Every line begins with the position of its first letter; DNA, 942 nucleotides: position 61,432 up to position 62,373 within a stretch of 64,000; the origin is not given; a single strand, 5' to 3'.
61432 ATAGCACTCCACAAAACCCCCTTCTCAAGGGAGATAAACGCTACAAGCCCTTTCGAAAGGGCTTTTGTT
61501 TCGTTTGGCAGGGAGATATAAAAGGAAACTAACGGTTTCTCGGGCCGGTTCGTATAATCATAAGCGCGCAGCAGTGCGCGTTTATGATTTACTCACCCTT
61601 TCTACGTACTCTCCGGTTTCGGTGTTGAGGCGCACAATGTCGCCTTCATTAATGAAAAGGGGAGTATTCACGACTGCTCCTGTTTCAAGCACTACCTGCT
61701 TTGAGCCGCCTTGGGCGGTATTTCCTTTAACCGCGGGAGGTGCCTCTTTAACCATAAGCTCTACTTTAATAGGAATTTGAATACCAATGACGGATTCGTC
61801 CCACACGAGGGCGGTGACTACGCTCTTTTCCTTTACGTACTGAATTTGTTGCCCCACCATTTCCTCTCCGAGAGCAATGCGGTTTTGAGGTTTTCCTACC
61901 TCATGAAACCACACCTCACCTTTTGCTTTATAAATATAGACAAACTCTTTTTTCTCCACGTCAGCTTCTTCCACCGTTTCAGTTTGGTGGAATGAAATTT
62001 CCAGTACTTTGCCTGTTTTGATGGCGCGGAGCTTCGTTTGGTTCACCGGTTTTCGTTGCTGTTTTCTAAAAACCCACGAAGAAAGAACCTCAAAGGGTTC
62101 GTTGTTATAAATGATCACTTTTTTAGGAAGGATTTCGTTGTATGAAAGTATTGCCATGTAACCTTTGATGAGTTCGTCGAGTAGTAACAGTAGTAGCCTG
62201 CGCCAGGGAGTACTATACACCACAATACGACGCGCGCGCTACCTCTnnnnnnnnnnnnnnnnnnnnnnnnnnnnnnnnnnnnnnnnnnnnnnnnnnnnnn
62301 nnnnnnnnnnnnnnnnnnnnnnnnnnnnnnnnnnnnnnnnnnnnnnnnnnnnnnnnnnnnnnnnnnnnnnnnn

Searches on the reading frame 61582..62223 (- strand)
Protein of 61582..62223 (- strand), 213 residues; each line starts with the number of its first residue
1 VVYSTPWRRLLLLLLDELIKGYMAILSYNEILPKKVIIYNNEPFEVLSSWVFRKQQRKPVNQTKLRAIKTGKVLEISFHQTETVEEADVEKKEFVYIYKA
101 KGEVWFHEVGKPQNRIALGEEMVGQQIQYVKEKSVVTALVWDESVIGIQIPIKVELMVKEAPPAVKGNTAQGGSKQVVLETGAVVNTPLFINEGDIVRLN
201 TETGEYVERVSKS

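Call 32: search_protein_families(library=pfam, proteins=[window:61582-62223:-], max_evalue=0.0001)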
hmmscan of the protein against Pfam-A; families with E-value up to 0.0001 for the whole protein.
window:61582-62223:- (213 aa): 2 families
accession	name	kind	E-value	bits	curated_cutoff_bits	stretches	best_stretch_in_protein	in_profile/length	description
PF09285.17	Elong-fact-P_C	-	1.3e-23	82.9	25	1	154-209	1-56/56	Elongation factor P, C-terminal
PF08207.18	EFP_N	-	1.1e-07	32.1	23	1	29-84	3-58/58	Elongation factor P (EF-P) KOW-like domain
